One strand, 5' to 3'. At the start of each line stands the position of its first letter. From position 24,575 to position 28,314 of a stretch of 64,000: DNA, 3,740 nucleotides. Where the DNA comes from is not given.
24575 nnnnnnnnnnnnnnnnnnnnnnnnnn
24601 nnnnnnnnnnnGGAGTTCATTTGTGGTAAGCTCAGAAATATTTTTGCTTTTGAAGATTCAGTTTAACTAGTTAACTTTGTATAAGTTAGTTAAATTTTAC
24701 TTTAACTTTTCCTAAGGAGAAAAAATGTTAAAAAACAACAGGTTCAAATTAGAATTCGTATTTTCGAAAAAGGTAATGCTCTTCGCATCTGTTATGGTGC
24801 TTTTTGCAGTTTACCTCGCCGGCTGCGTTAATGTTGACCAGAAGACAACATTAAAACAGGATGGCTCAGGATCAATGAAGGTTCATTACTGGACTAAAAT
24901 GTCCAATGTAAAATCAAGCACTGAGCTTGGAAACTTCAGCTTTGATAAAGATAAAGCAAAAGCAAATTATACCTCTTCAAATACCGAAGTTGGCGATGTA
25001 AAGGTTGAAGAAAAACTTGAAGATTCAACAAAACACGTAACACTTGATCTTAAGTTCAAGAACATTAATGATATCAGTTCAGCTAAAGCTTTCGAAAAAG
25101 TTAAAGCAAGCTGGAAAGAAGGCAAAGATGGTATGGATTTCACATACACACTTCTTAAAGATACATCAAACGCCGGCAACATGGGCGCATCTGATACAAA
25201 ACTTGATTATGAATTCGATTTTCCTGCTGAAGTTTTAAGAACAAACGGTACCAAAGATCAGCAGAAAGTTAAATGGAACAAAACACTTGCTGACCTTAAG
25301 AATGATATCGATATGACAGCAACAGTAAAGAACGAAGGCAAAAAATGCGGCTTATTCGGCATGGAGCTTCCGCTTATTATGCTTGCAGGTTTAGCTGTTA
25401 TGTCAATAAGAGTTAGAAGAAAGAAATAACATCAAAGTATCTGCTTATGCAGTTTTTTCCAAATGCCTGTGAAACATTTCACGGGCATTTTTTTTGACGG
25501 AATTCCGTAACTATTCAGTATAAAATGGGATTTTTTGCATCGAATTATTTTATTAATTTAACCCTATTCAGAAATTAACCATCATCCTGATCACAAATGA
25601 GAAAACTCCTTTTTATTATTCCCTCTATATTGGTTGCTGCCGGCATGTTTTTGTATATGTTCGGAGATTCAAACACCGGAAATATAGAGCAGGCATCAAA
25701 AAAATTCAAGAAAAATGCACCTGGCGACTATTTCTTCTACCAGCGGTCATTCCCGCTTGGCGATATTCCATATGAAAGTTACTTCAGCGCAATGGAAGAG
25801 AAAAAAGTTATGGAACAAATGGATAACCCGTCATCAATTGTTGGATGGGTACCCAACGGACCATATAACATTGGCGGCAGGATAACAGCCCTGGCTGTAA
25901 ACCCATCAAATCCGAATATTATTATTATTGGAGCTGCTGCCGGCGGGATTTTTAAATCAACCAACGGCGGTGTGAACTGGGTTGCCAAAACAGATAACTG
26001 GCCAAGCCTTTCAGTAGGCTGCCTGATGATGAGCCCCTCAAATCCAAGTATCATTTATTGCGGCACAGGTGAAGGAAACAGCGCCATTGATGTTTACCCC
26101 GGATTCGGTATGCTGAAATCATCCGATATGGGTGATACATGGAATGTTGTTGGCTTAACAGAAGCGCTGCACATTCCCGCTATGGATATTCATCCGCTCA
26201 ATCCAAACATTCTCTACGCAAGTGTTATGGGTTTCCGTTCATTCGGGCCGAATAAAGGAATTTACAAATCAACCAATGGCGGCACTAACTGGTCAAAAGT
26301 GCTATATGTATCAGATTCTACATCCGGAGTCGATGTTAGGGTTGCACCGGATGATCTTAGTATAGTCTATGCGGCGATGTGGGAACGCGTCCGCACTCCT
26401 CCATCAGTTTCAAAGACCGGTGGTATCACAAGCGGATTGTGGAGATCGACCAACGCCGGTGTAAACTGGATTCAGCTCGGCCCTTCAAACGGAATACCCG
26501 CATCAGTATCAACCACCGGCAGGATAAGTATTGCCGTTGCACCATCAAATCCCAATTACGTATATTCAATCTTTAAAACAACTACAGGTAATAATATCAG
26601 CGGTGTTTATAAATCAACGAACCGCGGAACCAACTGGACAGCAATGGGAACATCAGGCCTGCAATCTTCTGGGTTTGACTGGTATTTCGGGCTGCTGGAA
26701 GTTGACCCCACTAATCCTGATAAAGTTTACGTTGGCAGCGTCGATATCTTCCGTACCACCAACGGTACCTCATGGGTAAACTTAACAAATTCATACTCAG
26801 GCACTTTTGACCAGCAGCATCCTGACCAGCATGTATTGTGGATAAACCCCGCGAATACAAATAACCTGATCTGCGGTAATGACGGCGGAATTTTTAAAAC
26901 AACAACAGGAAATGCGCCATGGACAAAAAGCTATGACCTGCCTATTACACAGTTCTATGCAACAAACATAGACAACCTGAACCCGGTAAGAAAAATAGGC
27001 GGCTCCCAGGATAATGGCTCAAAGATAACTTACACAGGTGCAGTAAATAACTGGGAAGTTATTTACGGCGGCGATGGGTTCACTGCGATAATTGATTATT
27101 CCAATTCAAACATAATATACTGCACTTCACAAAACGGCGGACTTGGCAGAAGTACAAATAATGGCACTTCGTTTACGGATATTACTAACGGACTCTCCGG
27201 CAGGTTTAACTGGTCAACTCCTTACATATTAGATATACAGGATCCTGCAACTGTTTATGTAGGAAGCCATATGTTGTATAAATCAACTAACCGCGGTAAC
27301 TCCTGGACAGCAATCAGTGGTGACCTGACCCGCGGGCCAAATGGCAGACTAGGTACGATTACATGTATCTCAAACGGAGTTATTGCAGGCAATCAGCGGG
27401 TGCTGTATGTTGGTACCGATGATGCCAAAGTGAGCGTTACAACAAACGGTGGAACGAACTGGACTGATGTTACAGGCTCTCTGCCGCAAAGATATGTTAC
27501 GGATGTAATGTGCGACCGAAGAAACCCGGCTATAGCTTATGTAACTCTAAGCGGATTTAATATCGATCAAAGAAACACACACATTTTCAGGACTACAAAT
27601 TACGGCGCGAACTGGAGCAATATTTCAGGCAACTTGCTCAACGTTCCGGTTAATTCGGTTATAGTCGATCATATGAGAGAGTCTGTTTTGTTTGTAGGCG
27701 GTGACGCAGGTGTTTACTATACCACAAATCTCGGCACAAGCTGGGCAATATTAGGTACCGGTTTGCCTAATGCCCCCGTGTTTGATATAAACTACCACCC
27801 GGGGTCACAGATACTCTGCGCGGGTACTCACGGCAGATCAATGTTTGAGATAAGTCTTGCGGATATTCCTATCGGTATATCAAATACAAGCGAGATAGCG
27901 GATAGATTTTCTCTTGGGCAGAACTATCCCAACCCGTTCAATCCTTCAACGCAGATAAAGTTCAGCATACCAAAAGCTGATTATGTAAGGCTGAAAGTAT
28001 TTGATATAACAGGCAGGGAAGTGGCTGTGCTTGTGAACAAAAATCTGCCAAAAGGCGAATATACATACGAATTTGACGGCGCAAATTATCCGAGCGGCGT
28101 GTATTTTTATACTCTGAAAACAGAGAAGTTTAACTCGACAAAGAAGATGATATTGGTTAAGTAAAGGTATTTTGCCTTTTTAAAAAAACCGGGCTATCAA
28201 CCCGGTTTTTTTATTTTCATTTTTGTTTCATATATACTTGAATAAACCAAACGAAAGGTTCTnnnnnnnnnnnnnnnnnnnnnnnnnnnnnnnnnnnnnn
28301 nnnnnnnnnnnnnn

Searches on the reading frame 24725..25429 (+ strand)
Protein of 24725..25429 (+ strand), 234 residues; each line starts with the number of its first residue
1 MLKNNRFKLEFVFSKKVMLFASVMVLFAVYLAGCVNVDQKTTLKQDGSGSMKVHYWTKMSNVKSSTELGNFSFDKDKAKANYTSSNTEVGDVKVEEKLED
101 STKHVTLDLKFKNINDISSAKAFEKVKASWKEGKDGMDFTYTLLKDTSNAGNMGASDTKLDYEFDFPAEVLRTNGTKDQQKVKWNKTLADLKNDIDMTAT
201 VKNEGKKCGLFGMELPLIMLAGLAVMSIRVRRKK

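Call 3: search_protein_families(library=pfam, proteins=[window:24725-25429:+], max_evalue=1)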
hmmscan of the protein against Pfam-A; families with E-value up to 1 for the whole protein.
window:24725-25429:+ (234 aa): 3 families
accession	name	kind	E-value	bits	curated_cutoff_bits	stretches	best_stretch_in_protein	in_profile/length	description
PF21946.1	LppM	-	5.4e-06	27.2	27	1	104-201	60-151/153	LppM domain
PF04170.18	NlpE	-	0.0054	18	22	1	32-99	8-74/86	NlpE N-terminal domain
PF05591.17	T6SS_VipA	-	0.051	13.8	24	1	74-127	56-108/155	Type VI secretion system, VipA, VC_A0107 or Hcp2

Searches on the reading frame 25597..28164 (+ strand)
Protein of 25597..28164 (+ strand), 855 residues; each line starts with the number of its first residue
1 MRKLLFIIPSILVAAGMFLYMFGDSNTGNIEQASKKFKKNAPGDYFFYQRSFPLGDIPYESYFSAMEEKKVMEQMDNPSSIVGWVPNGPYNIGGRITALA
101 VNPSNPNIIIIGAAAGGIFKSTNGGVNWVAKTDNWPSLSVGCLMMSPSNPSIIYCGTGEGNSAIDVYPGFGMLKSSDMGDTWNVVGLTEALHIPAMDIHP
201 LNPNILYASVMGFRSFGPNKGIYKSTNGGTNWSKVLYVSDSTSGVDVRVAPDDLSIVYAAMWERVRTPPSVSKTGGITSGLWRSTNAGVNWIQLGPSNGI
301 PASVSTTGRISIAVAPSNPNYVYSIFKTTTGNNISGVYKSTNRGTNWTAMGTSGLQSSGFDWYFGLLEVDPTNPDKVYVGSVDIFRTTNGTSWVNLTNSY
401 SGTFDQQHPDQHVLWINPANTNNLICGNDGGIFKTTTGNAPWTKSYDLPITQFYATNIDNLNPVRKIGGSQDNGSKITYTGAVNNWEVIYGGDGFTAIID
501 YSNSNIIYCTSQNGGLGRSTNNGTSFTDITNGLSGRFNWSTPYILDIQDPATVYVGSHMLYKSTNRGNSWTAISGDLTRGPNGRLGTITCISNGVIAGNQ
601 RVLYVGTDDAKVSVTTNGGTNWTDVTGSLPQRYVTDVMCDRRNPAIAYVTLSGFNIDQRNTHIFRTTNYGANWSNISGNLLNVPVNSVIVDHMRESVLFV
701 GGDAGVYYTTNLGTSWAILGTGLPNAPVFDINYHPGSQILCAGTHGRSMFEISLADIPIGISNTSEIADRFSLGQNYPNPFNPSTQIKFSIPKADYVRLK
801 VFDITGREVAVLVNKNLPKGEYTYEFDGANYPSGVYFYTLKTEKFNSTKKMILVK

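Call 3: search_protein_families(library=pfam, proteins=[window:25597-28164:+], max_evalue=1)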
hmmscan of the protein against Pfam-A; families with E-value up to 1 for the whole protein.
window:25597-28164:+ (855 aa): 6 families
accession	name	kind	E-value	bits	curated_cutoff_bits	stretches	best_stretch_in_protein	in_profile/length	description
PF15902.12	Sortilin-Vps10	-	2.7e-19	69.7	33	4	118-236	3-113/446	Sortilin, neurotensin receptor 3,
PF18962.6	Por_Secre_tail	-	3.2e-11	43.8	27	1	777-852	2-74/75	Secretion system C-terminal sorting domain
PF13585.12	CHU_C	-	0.0034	17.9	27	1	791-849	23-80/86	CHU_C Type IX secretion signal domain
PF15899.11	BNR_6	-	0.0043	17.5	27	0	560-573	1-14/14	BNR-Asp box repeat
PF13860.13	FlgD_ig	-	0.0086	16.5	27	1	793-836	21-69/79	FlgD Ig-like domain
PF04710.19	Pellino_FHA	-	0.093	12.3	25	1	623-694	120-187/264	Pellino, FHA domain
